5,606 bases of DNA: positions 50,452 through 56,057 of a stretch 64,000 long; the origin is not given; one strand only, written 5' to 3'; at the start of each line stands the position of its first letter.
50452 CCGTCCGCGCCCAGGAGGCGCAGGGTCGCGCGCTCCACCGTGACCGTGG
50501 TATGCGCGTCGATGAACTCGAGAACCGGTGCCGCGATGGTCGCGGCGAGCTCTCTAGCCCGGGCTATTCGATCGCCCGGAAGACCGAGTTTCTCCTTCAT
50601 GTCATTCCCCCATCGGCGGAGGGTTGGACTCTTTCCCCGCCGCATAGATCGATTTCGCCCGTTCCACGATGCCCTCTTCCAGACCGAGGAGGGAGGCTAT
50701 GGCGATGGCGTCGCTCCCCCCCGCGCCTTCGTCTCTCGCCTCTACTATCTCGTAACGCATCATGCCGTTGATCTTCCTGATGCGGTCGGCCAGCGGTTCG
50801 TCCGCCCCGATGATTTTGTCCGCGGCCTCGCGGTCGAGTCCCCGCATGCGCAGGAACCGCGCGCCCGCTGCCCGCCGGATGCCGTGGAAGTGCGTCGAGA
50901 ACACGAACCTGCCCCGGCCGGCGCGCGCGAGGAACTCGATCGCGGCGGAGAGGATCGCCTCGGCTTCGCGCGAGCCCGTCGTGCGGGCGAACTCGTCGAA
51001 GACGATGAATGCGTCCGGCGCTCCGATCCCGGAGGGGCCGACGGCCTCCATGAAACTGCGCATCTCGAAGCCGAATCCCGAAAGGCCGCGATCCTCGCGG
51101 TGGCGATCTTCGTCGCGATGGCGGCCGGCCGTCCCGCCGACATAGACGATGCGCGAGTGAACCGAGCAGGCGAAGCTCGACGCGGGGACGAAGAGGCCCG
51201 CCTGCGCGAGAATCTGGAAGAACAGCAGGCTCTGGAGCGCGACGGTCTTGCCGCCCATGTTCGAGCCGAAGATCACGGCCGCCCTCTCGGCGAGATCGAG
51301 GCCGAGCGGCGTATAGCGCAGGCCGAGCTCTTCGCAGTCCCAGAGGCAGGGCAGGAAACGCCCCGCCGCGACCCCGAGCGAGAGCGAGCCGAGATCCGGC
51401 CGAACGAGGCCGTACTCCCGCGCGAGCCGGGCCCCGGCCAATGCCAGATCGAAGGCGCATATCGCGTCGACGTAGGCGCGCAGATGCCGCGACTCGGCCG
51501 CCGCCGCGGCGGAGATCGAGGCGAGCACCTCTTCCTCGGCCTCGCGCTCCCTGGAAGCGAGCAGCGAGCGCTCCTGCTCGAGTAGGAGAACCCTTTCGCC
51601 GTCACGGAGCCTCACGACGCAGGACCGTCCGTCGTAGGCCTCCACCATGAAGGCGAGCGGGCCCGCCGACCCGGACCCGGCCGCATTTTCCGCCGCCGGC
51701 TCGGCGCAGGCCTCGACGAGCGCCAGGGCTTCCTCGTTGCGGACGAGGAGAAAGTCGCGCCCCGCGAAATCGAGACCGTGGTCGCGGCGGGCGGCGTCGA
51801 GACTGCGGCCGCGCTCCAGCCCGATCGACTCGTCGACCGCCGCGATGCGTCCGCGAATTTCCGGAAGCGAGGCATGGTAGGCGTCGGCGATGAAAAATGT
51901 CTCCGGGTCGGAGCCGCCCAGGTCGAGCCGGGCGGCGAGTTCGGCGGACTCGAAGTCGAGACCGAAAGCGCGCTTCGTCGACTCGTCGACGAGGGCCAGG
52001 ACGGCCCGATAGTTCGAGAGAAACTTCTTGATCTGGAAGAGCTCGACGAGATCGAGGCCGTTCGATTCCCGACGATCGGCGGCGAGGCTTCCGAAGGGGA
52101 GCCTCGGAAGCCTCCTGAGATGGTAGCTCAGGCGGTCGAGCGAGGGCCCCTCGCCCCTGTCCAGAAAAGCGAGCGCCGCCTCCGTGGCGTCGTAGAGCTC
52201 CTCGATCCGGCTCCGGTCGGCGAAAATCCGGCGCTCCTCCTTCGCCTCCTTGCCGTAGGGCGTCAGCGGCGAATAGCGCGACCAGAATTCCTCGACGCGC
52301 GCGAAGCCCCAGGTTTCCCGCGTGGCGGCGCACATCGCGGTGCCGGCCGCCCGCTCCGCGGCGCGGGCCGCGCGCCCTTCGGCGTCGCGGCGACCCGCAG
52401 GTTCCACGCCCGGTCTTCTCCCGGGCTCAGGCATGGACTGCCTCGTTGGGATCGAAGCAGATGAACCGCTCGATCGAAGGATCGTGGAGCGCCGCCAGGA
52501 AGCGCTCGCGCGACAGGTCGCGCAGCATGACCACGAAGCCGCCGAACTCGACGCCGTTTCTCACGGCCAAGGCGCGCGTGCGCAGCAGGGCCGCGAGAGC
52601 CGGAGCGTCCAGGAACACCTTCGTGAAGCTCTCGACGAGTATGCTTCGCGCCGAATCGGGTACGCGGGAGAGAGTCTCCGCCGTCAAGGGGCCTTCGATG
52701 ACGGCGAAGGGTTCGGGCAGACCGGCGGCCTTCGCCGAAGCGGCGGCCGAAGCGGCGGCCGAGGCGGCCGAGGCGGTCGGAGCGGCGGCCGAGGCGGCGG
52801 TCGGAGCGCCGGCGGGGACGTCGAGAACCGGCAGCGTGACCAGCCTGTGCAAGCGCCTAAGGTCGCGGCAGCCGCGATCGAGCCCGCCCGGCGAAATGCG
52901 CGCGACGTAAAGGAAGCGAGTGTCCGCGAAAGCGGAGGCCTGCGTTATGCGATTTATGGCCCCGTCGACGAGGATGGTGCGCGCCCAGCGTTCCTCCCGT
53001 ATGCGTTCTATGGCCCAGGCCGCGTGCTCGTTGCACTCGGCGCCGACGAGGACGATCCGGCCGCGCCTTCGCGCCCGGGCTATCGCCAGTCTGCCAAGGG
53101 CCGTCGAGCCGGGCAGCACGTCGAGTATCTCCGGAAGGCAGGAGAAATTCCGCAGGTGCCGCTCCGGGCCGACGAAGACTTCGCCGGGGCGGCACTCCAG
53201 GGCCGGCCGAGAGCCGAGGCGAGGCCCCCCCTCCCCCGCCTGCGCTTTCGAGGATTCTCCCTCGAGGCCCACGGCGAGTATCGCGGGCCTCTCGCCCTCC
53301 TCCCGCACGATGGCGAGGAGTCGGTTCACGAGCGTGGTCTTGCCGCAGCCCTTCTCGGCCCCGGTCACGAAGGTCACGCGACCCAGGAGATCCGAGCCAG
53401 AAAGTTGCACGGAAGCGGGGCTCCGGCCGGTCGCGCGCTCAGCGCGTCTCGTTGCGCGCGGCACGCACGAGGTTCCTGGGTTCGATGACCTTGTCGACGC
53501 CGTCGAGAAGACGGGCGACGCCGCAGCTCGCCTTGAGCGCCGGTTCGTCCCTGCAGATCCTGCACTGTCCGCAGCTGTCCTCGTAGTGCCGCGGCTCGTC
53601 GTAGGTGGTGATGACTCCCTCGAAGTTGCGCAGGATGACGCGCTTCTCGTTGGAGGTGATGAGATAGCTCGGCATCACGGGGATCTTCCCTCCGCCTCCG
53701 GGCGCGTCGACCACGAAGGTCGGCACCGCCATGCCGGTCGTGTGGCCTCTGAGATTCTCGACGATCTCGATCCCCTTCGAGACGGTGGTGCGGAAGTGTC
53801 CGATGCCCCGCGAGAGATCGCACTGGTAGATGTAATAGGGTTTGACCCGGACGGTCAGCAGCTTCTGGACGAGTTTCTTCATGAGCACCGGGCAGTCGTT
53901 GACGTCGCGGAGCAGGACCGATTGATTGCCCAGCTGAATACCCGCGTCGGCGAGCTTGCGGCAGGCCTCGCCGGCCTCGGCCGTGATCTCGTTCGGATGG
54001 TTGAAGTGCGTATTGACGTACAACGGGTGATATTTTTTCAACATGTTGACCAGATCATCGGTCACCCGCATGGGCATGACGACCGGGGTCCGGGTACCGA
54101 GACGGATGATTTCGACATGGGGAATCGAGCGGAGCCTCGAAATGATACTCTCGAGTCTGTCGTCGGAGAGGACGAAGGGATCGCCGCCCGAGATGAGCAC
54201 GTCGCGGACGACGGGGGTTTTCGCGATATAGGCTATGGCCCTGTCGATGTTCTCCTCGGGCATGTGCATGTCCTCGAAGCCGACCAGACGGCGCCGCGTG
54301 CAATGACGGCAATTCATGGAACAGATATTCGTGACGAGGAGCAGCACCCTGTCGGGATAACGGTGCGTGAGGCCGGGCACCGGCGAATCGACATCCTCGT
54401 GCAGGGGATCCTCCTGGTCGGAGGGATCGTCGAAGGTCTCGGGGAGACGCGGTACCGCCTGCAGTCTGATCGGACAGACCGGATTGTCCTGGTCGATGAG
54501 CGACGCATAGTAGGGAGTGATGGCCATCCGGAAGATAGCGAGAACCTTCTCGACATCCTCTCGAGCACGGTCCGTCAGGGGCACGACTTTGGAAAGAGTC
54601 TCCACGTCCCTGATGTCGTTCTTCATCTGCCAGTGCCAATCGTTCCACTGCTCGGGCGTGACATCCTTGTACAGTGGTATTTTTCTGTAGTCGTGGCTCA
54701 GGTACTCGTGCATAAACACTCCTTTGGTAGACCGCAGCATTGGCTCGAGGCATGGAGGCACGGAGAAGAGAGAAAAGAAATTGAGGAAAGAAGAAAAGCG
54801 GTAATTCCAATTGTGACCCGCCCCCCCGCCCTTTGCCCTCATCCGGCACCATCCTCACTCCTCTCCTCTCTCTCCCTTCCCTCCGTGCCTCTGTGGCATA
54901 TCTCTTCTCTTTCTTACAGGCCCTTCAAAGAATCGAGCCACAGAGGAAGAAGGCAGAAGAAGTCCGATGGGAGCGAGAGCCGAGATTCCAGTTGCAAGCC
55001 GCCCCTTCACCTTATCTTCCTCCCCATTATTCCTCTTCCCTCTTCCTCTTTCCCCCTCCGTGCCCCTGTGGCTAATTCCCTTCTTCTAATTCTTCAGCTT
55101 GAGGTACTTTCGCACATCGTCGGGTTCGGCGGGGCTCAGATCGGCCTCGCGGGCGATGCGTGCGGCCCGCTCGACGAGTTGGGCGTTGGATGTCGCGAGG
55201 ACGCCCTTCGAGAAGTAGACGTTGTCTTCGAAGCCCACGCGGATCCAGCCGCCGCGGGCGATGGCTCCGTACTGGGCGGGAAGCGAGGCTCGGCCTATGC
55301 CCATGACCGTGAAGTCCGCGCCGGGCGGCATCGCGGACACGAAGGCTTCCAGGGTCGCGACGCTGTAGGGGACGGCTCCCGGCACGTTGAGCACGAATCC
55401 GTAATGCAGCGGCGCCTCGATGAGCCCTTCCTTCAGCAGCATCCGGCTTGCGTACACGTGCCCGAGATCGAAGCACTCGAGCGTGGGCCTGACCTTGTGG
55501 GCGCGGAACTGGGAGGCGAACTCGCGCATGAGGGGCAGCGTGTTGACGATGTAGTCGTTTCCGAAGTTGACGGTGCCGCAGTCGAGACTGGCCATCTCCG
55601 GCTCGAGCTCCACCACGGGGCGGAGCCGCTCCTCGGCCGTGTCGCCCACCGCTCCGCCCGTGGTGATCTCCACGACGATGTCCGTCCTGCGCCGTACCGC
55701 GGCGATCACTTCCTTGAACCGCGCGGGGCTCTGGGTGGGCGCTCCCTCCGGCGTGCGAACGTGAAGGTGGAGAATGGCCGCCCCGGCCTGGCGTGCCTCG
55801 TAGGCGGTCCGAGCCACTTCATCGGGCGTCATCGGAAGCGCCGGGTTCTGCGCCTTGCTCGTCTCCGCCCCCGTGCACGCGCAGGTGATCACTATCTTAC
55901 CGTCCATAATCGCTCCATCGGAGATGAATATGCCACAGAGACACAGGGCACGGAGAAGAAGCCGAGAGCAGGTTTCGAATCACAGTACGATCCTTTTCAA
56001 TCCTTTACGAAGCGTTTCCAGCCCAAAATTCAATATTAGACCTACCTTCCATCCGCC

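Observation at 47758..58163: About 134-bp purine-arm/pyrimidine-arm inverted-repeat elements fill five intergenic gaps of the lysine-fermentation operon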

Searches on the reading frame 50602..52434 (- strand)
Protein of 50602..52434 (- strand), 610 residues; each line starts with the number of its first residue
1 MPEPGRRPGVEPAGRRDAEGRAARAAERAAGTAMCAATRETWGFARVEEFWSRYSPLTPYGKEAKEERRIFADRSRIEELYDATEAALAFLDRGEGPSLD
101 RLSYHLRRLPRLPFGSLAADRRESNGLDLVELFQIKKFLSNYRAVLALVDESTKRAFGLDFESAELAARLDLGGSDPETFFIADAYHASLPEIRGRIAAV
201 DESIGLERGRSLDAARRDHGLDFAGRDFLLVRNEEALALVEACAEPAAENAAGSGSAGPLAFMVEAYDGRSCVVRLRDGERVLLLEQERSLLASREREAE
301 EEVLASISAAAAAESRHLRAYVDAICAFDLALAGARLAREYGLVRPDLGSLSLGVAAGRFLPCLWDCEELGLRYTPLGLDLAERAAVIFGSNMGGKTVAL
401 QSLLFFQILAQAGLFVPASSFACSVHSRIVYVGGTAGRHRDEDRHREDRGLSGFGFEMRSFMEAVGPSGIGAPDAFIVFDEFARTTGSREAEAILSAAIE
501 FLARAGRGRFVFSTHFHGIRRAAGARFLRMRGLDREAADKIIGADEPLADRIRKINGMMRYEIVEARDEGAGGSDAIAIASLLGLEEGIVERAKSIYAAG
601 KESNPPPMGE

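Call 9: search_protein_families(library=pfam, proteins=[window:50602-52434:-], max_evalue=0.001)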
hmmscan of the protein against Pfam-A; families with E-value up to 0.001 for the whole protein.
window:50602-52434:- (610 aa): 1 family
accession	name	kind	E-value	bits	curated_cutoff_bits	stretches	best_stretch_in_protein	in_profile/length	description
PF00488.27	MutS_V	-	4.3e-15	56.6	30.2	1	387-596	2-183/188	MutS domain V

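Call 41: search_protein_families(library=ncbifam, proteins=[window:50602-52434:-])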
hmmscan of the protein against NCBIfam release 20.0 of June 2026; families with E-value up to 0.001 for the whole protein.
window:50602-52434:- (610 aa): 4 families
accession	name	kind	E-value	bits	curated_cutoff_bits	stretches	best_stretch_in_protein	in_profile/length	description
NF052383.1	ATPase_KamC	equivalog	6.9e-94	315.4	300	1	47-597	3-508/508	lysine 5,6-aminomutase reactivase ATPase KamC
TIGR01069.2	mutS2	equivalog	7.4e-30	104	400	1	282-521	228-454/790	endonuclease MutS2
NF003810.1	PRK05399.1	equivalog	7e-20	71.3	480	1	286-521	501-730/793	DNA mismatch repair protein MutS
TIGR01070.1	mutS1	equivalog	1.5e-15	56.7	641.7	1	284-519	491-717/840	DNA mismatch repair protein MutS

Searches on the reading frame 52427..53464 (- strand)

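Call 9: search_protein_families(library=pfam, proteins=[window:52427-53464:-], max_evalue=0.001)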
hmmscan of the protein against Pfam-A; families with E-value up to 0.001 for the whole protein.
window:52427-53464:- (345 aa): 0 families

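Call 41: search_protein_families(library=ncbifam, proteins=[window:52427-53464:-])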
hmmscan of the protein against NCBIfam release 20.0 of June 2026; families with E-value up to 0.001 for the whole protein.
window:52427-53464:- (345 aa): 1 family
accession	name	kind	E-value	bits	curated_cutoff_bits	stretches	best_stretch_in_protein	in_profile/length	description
NF052386.1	reactivase_KamB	equivalog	2.5e-24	85.9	210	1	33-296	3-278/326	lysine 5,6-aminomutase reactivase subunit KamB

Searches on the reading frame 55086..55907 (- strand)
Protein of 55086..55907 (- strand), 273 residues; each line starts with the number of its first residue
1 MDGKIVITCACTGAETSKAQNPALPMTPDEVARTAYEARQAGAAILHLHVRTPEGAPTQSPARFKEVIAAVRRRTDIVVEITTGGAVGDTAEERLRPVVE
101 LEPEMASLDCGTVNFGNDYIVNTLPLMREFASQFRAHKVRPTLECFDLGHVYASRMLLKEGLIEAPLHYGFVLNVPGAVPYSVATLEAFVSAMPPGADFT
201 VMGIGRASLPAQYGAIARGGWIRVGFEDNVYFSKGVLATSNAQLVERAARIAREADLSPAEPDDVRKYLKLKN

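Call 9: search_protein_families(library=pfam, proteins=[window:55086-55907:-], max_evalue=0.001)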
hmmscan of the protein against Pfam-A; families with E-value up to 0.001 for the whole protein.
window:55086-55907:- (273 aa): 1 family
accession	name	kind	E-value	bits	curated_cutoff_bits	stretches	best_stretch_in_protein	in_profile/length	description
PF05853.18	BKACE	-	1.6e-96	323.3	24.8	1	4-271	1-274/274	beta-keto acid cleavage enzyme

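Call 35: find_homologous_proteins(query=window:55086-55907:-, max_evalue=1e-60)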
Query window:55086-55907:- (273 aa): 1511 proteins with E <= 1e-60 among 8000 candidates; the best 120 are listed.
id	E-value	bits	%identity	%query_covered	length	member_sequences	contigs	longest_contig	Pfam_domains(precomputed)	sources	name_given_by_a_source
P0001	2.1e-177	606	100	100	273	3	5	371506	PF05853.19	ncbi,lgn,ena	ncbi:MAG: 3-keto-5-aminohexanoate cleavage protein [Rectinemataceae bacterium]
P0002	1.0e-156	538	88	100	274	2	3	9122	PF05853.19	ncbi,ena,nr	ncbi:MAG: 3-keto-5-aminohexanoate cleavage protein [Treponema sp.]|nr:3-keto-5-aminohexanoate cleava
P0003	3.4e-156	537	88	100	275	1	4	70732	PF05853.19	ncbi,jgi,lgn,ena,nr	ncbi:MAG TPA: 3-keto-5-aminohexanoate cleavage protein [Rectinemataceae bacterium]|nr:3-keto-5-amino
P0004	1.5e-155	534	88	100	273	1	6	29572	PF05853.19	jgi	jgi:3-keto-5-aminohexanoate cleavage enzyme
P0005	1.8e-153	528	85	100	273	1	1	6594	PF05853.19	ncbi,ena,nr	ncbi:MAG TPA: 3-keto-5-aminohexanoate cleavage protein [Rectinemataceae bacterium]|nr:3-keto-5-amino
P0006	5.9e-153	526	86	100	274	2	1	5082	PF05853.19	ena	-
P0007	2.0e-152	524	85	100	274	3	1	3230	PF05853.19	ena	-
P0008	4.2e-146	503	83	100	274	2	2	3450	PF05853.19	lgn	-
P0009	1.5e-145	502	80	100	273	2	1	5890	PF05853.19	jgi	jgi:3-keto-5-aminohexanoate cleavage enzyme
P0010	2.0e-144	498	82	100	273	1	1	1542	PF05853.19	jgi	-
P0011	2.8e-144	497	82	100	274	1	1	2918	PF05853.19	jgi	jgi:3-keto-5-aminohexanoate cleavage enzyme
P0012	3.5e-144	497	80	100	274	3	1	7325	PF05853.19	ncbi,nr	ncbi:MAG: 3-keto-5-aminohexanoate cleavage protein, partial [Spirochaetaceae bacterium]|nr:3-keto-5-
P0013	3.6e-144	497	80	100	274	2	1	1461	PF05853.19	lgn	-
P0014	1.2e-143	495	82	100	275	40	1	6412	PF05853.19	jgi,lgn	-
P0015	2.4e-143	494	79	100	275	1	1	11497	PF05853.19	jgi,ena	-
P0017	3.7e-143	494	82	100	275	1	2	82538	PF05853.19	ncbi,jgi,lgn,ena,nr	ncbi:MAG: 3-keto-5-aminohexanoate cleavage protein [Spirochaetes bacterium]|nr:3-keto-5-aminohexanoa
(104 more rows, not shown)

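Call 36: find_encoding_contigs(protein=P0003, flank=10000, max_places=3)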
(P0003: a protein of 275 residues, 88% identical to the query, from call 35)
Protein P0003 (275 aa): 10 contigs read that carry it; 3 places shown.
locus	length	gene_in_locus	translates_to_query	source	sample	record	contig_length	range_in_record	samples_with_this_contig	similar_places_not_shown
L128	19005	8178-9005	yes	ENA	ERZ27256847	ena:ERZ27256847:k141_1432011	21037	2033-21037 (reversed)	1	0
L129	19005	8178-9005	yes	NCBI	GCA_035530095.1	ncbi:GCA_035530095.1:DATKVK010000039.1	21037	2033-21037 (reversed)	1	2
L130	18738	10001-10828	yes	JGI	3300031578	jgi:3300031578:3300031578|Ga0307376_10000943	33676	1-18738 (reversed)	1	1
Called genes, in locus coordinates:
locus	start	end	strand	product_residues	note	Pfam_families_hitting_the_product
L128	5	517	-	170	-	PF12727:PBP_like, PF12849:PBP_like_2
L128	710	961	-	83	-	-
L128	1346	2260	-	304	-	PF01180:DHO_dh, PF01207:Dus (faint), PF03060:NMO (weak)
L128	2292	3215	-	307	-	PF10418:DHODB_Fe-S_bind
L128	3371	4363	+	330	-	PF03956:Lys_export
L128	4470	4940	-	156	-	-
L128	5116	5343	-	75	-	-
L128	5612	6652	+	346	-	PF26370:KDD_N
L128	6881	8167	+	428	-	PF00202:Aminotran_3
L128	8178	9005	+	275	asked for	PF05853:BKACE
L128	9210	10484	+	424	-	PF13353:Fer4_12 (weak), PF04055:Radical_SAM, PF12544:LAM_C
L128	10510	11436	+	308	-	-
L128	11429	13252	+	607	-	PF00488:MutS_V (faint)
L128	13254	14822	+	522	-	PF09043:Lys-AminoMut_A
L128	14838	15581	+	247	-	PF16554:OAM_dimer, PF02310:B12-binding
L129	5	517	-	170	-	PF12727:PBP_like, PF12849:PBP_like_2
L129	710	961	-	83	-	-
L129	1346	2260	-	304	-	PF01180:DHO_dh, PF01207:Dus (faint), PF03060:NMO (weak)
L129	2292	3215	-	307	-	PF10418:DHODB_Fe-S_bind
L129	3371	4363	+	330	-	PF03956:Lys_export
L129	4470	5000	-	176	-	-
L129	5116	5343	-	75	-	-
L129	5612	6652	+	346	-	PF26370:KDD_N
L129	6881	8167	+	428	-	PF00202:Aminotran_3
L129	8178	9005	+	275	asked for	PF05853:BKACE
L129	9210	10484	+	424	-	PF13353:Fer4_12 (weak), PF04055:Radical_SAM, PF12544:LAM_C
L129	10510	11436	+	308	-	-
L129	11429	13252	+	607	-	PF00488:MutS_V (faint)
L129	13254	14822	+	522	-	PF09043:Lys-AminoMut_A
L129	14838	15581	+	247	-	PF16554:OAM_dimer, PF02310:B12-binding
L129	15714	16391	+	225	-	PF01144:CoA_trans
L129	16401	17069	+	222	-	PF01144:CoA_trans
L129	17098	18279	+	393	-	PF00108:Thiolase_N, PF00109:ketoacyl-synt (weak), PF02803:Thiolase_C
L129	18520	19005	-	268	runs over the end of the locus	PF00290:Trp_syntA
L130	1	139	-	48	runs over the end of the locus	-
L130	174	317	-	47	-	-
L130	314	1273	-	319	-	PF04185:Phosphoesterase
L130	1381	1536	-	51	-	-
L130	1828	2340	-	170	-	PF12727:PBP_like, PF12849:PBP_like_2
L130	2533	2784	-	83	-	-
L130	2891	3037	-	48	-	-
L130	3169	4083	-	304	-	PF01180:DHO_dh, PF01207:Dus (faint), PF03060:NMO (weak)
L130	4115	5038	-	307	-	PF10418:DHODB_Fe-S_bind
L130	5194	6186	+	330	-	PF03956:Lys_export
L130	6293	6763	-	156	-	-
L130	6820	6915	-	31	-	-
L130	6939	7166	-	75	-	-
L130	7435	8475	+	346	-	PF26370:KDD_N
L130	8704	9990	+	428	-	PF00202:Aminotran_3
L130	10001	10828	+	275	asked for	PF05853:BKACE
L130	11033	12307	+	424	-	PF13353:Fer4_12 (weak), PF04055:Radical_SAM, PF12544:LAM_C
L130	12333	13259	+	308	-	-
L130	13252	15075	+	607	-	PF00488:MutS_V (faint)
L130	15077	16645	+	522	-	PF09043:Lys-AminoMut_A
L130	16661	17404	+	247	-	PF16554:OAM_dimer, PF02310:B12-binding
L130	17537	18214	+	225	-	PF01144:CoA_trans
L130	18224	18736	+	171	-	?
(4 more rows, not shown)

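Call 37: find_encoding_contigs(protein=P0004, flank=10000, max_places=3)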
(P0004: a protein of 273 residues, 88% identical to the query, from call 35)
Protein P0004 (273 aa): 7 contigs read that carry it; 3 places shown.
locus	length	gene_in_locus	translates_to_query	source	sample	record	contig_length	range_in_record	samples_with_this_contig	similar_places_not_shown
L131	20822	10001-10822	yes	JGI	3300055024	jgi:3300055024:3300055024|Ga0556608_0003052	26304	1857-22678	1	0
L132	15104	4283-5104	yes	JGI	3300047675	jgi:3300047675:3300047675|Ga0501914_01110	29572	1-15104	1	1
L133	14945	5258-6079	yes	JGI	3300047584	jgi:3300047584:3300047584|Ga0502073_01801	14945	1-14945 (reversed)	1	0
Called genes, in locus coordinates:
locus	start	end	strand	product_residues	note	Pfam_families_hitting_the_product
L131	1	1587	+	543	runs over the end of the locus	PF13520:AA_permease_2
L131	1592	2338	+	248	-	-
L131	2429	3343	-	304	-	PF01180:DHO_dh, PF01207:Dus (faint)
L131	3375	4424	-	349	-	-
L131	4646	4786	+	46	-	-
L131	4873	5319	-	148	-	-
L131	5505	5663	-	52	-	-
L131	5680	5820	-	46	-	-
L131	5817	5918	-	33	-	-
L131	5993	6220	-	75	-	-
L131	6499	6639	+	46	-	-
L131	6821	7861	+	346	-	PF26370:KDD_N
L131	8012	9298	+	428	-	PF00202:Aminotran_3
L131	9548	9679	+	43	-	PF13366:PDDEXK_3 (weak)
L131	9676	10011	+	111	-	PF13366:PDDEXK_3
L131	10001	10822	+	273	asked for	PF05853:BKACE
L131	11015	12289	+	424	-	PF13353:Fer4_12 (weak), PF04055:Radical_SAM, PF12544:LAM_C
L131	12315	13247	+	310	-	-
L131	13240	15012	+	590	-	PF00488:MutS_V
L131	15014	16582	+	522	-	PF09043:Lys-AminoMut_A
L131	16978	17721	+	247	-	PF16554:OAM_dimer, PF02310:B12-binding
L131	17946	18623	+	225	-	PF01144:CoA_trans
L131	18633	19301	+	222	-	PF01144:CoA_trans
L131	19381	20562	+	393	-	PF00108:Thiolase_N, PF00109:ketoacyl-synt (faint), PF08541:ACP_syn_III_C (faint), PF02803:Thiolase_C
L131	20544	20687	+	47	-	-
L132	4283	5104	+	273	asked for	PF05853:BKACE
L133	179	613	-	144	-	-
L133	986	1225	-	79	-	-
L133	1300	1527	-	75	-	-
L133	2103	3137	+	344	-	PF26370:KDD_N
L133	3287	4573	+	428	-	PF00202:Aminotran_3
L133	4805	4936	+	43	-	PF13366:PDDEXK_3 (weak)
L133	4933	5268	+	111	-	PF13366:PDDEXK_3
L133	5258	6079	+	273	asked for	PF05853:BKACE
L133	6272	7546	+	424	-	PF13353:Fer4_12 (weak), PF04055:Radical_SAM, PF12544:LAM_C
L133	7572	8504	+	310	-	-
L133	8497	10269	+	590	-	PF00488:MutS_V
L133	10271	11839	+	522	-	PF09043:Lys-AminoMut_A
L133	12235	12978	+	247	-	PF16554:OAM_dimer, PF02310:B12-binding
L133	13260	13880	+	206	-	PF01144:CoA_trans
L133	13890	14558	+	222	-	PF01144:CoA_trans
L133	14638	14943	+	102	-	?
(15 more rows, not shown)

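Call 38: find_encoding_contigs(protein=P0017, flank=10000, max_places=2)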
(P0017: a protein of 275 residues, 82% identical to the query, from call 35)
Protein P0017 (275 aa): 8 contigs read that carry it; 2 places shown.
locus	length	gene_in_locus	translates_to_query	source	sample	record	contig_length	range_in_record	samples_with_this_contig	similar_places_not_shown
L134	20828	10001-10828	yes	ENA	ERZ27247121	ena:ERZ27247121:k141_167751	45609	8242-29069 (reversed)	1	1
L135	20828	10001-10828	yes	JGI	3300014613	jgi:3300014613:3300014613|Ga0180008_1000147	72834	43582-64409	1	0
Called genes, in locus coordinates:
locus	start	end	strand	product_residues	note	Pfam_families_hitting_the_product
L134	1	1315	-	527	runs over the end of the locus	PF00496:SBP_bac_5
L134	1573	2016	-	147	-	PF00011:HSP20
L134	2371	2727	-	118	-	PF22091:DUF6941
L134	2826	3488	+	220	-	PF24391:HD-CE (weak), PF01966:HD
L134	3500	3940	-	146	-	-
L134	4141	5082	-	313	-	PF07550:Shr-like_HID (faint), PF13715:CarbopepD_reg_2 (faint), PF20608:Phage_tube_C (faint), PF13620:CarboxypepD_reg (faint), PF08308:PEGA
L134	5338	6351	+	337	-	-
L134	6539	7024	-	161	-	PF12801:Fer4_5 (weak)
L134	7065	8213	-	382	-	-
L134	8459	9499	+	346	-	PF26370:KDD_N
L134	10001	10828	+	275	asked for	PF05853:BKACE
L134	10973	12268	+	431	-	PF13353:Fer4_12 (weak), PF04055:Radical_SAM, PF12544:LAM_C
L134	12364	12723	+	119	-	PF13366:PDDEXK_3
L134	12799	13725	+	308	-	-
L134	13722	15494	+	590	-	PF00488:MutS_V (weak)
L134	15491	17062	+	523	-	PF09043:Lys-AminoMut_A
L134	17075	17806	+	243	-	PF16554:OAM_dimer, PF02310:B12-binding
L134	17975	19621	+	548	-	PF03553:Na_H_antiporter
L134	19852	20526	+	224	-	PF01144:CoA_trans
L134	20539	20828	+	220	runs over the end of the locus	PF01144:CoA_trans, PF13336:AcetylCoA_hyd_C (weak)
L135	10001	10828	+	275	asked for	PF05853:BKACE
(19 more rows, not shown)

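Call 41: search_protein_families(library=ncbifam, proteins=[L134:12364-12723:+])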
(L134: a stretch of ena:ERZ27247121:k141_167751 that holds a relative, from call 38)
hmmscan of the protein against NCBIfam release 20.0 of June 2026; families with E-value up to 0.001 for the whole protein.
L134:12364-12723:+ (119 aa): 1 family
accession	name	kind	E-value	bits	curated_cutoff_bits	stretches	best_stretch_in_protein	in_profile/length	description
TIGR04256.1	GxxExxY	subfamily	1.1e-40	138.6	35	1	2-117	2-115/116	GxxExxY protein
